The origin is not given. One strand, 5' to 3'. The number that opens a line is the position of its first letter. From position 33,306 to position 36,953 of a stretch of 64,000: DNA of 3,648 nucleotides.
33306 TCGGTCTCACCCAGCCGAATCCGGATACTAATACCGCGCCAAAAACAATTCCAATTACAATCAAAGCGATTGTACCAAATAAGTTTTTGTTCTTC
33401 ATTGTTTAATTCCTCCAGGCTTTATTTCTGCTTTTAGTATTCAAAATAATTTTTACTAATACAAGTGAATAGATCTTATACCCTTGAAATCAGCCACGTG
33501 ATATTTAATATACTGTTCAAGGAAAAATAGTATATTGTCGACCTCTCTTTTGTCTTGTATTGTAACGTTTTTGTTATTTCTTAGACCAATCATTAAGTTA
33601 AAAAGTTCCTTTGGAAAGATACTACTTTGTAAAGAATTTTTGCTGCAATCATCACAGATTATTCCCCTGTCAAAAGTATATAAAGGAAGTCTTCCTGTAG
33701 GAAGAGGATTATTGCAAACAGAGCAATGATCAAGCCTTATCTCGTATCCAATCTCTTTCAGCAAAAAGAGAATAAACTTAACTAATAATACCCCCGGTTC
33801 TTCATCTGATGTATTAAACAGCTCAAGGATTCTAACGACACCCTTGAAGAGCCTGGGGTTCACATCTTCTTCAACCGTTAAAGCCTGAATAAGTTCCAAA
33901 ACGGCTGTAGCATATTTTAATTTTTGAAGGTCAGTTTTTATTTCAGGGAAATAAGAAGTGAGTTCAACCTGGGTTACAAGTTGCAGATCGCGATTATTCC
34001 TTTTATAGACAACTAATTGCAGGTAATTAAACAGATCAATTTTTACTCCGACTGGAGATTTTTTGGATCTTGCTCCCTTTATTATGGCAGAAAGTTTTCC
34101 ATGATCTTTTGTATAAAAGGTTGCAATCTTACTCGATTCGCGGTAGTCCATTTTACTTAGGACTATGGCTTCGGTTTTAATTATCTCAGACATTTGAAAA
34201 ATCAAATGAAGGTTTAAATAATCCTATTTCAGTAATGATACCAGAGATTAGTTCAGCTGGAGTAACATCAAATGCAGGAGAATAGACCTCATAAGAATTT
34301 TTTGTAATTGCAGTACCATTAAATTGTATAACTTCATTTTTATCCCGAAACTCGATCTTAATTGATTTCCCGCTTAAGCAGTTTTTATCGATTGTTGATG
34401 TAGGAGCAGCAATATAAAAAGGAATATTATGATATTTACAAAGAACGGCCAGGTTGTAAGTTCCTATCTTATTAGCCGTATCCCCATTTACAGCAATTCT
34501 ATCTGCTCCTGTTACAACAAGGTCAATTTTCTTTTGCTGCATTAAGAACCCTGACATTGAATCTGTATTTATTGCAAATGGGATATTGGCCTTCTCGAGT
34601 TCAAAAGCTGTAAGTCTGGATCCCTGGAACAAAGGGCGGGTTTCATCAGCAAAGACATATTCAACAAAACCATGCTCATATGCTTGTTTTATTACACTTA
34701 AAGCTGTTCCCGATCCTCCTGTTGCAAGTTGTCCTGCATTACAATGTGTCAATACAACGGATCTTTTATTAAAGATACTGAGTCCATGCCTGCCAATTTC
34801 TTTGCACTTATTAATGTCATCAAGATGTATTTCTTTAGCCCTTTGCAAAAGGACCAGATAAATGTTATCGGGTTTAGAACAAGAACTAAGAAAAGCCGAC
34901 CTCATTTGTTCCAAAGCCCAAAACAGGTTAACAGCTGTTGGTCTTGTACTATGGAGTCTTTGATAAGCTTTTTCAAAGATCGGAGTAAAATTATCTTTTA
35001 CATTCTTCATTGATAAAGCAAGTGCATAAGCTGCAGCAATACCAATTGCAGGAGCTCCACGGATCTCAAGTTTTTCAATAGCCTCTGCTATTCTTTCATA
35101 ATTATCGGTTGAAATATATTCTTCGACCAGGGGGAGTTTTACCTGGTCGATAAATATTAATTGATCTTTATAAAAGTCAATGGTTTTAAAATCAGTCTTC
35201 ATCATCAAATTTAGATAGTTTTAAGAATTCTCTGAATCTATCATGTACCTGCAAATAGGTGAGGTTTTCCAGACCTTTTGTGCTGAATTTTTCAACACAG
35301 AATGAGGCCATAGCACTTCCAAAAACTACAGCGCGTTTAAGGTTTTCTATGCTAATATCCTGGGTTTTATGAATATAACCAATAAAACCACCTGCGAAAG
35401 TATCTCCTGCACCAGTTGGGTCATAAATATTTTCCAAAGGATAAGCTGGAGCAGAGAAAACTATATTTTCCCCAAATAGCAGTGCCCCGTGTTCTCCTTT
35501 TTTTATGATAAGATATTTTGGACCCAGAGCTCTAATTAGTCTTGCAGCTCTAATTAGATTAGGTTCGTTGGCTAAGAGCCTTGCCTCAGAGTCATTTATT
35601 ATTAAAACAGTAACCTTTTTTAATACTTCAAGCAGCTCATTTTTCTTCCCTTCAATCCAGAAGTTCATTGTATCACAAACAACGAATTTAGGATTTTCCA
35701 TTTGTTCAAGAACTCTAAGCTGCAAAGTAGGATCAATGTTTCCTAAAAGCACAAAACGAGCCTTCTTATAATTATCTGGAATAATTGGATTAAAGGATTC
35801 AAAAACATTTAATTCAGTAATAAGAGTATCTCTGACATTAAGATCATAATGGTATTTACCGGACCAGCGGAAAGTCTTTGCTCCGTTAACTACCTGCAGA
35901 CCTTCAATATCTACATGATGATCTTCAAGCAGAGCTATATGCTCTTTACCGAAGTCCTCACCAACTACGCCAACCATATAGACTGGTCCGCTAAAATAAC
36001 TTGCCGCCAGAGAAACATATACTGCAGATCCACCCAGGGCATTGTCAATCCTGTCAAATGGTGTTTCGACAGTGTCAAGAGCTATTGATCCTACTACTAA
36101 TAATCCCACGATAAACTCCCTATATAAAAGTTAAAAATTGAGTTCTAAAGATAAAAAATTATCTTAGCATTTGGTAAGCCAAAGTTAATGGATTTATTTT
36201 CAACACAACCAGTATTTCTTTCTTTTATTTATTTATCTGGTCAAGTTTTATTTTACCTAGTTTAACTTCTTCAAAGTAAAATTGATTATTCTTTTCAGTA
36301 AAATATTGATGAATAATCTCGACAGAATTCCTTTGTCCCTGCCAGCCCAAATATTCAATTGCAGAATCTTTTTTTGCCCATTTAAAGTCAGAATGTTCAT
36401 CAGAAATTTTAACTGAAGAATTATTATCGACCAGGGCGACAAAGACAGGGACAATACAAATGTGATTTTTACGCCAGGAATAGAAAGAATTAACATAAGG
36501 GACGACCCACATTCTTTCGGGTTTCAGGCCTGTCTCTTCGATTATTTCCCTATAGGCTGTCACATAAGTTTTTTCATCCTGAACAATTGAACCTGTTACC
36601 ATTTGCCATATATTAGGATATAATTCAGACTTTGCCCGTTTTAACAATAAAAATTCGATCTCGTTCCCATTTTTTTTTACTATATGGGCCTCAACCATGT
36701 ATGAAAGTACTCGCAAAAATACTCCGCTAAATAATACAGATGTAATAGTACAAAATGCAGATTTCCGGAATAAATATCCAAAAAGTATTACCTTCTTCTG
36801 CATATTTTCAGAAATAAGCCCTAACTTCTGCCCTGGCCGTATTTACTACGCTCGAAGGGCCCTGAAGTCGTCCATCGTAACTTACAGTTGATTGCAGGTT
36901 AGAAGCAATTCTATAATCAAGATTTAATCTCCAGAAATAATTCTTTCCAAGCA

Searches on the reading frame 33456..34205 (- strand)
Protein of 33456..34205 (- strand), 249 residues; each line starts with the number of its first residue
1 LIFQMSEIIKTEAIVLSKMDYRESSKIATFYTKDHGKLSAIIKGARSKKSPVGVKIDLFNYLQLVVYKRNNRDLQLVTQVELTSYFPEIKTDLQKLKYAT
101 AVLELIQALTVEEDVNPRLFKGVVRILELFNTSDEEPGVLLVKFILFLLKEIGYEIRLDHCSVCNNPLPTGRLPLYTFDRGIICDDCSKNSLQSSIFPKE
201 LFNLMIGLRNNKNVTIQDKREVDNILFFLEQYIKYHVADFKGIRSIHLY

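Call 84: search_protein_families(library=pfam, proteins=[window:33456-34205:-], max_evalue=0.00001)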
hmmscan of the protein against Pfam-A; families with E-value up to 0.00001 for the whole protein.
window:33456-34205:- (249 aa): 2 families
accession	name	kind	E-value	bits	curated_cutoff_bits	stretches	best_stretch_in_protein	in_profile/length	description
PF11967.14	RecO_N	-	5.6e-24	84.4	27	1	5-86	1-80/80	Recombination protein O N terminal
PF02565.21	RecO_C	-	1.2e-21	77.5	22.1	1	91-239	2-151/157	Recombination protein O C terminal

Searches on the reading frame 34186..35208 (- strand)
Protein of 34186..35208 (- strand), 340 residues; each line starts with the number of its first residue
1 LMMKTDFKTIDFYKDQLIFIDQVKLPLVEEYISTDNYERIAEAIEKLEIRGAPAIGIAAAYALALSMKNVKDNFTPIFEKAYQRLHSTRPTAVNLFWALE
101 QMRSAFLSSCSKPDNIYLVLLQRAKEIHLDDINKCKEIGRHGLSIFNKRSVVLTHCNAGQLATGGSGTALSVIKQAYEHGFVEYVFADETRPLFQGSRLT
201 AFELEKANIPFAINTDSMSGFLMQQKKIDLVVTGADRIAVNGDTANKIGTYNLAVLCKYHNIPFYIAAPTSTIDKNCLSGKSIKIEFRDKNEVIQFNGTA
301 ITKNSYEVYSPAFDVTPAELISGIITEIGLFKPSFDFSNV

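Call 85: search_protein_families(library=pfam, proteins=[window:34186-35208:-], max_evalue=0.00001)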
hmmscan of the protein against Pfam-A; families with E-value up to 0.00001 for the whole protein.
window:34186-35208:- (340 aa): 1 family
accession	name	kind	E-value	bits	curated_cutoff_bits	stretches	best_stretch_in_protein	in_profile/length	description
PF01008.23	IF-2B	-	8e-80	268.5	22.4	1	48-333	1-280/280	Initiation factor 2 subunit family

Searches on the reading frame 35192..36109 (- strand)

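Call 85: search_protein_families(library=pfam, proteins=[window:35192-36109:-], max_evalue=0.00001)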
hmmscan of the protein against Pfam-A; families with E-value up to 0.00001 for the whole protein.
window:35192-36109:- (305 aa): 1 family
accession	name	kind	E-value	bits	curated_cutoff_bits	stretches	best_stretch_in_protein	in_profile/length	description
PF00294.29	PfkB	-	1.9e-31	109.9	25.8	1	19-278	29-296/302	pfkB family carbohydrate kinase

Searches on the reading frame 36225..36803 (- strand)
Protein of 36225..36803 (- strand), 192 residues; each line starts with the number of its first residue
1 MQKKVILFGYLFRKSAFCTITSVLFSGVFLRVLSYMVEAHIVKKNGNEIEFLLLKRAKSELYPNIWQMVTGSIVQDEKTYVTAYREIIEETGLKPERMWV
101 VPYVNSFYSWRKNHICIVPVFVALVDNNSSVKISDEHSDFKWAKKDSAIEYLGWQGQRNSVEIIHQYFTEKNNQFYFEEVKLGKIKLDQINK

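Call 85: search_protein_families(library=pfam, proteins=[window:36225-36803:-], max_evalue=0.00001)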
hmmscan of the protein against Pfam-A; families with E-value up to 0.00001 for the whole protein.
window:36225-36803:- (192 aa): 1 family
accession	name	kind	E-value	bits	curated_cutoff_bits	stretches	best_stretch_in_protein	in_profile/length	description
PF00293.34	NUDIX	-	4.7e-12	46.5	21.1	1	41-158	8-128/134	NUDIX domain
